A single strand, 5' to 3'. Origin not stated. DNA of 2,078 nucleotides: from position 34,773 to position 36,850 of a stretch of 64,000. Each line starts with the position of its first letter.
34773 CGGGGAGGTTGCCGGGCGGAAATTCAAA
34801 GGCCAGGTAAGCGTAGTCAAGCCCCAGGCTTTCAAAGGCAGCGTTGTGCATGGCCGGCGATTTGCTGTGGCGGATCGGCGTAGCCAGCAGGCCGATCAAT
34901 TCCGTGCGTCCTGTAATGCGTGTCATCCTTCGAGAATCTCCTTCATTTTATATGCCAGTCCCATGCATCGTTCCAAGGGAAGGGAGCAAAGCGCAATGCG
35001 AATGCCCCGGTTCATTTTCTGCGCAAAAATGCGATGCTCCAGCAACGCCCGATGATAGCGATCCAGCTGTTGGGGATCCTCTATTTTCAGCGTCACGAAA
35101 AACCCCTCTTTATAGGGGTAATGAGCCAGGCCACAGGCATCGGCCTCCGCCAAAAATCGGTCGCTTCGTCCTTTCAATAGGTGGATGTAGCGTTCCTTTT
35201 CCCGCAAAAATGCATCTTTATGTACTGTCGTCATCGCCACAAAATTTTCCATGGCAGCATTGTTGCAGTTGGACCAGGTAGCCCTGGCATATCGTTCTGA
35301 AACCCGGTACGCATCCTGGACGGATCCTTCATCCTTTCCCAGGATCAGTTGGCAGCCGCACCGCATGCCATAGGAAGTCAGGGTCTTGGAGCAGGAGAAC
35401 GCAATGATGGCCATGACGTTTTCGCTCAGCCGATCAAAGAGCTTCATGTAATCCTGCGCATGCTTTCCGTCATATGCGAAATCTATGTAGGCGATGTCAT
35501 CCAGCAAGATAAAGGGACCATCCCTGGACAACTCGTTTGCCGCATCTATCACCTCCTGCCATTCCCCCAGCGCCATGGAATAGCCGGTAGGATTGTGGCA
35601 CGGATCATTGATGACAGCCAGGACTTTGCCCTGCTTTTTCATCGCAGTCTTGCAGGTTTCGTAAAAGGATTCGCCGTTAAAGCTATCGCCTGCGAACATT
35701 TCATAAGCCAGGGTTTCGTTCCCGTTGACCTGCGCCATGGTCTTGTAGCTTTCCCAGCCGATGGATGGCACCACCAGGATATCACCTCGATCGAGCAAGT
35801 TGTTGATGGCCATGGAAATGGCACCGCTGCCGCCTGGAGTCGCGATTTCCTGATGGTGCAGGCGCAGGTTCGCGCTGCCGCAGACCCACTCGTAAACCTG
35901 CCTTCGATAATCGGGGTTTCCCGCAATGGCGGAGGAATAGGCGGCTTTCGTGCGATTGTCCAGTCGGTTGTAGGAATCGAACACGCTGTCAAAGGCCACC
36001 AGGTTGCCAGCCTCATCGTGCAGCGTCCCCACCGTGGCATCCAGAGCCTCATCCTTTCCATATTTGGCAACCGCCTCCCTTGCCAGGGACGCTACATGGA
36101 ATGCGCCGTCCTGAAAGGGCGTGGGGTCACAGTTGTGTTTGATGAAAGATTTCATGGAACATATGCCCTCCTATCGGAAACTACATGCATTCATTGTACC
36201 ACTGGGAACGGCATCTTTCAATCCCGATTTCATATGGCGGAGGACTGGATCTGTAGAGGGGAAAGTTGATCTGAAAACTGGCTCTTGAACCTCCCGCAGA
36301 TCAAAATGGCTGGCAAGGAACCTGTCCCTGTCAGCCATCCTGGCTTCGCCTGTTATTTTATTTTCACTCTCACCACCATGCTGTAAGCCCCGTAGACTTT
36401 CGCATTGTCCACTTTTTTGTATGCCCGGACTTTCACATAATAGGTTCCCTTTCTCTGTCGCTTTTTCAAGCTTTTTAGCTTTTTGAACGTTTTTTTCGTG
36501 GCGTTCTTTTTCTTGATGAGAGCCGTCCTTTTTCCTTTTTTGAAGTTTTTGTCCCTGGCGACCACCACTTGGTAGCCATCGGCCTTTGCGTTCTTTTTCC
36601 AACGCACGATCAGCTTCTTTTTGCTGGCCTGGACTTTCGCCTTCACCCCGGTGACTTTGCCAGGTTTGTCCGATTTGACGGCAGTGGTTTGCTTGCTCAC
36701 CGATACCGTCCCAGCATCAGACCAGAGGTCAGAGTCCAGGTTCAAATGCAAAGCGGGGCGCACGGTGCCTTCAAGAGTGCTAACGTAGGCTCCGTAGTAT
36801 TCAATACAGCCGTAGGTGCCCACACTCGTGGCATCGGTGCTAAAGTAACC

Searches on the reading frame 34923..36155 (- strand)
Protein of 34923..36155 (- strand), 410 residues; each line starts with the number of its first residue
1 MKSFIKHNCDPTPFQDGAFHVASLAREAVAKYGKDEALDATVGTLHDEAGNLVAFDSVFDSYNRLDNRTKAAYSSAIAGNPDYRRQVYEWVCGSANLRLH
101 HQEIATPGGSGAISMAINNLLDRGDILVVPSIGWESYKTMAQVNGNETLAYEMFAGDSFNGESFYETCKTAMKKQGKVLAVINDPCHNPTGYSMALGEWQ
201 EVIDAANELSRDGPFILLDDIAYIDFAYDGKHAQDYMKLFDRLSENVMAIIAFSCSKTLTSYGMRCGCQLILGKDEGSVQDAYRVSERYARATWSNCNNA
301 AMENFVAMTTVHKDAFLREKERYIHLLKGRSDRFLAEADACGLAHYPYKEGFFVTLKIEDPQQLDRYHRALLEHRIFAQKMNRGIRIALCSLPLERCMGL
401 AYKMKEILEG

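Call 8: search_protein_families(library=pfam, proteins=[window:34923-36155:-], max_evalue=0.01)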
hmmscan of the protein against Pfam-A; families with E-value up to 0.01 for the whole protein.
window:34923-36155:- (410 aa): 1 family
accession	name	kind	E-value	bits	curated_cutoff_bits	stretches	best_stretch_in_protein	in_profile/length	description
PF00155.27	Aminotran_1_2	-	4.4e-27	95.6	19.7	1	43-380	9-332/361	Aminotransferase class I and II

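Call 53: find_encoding_contigs(protein=window:34923-36155:-, flank=4000, max_places=10)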
Protein window:34923-36155:- (410 aa): 1 contig read that carries it; 1 place shown.
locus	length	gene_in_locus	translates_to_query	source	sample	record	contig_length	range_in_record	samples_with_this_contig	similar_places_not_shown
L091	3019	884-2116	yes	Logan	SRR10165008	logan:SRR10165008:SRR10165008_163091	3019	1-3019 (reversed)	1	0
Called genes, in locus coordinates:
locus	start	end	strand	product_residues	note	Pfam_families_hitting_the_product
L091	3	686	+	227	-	?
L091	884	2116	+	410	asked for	PF00155:Aminotran_1_2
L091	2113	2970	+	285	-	PF08501:Shikimate_dh_N, PF18317:SDH_C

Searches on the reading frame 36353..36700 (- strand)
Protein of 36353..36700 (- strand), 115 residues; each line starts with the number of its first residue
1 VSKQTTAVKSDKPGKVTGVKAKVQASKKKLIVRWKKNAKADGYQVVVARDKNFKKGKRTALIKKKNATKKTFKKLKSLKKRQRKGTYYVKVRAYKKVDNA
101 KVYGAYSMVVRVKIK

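Call 72: search_protein_families(library=pfam, proteins=[window:36353-36700:-], max_evalue=1)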
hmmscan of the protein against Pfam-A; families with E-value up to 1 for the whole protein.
window:36353-36700:- (115 aa): 4 families
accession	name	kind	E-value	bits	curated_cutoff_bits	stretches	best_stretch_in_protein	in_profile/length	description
PF23008.3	FN3_Tor_3rd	-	0.042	14.3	30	1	13-93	4-76/92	Tyrosine-protein kinase receptor torso, third FN3 domain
PF25788.1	Ig_Rha78A_N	-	0.09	13.5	27.4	1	36-99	31-89/105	Rha78A-like, N-terminal immunoglobulin domain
PF13665.11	Tox-PAAR-like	-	0.1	13.2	31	1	4-53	52-100/108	Toxin PAAR-like domain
PF17119.10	MMU163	-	0.15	11.7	26.6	1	21-77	113-170/253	Mitochondrial protein up-regulated during meiosis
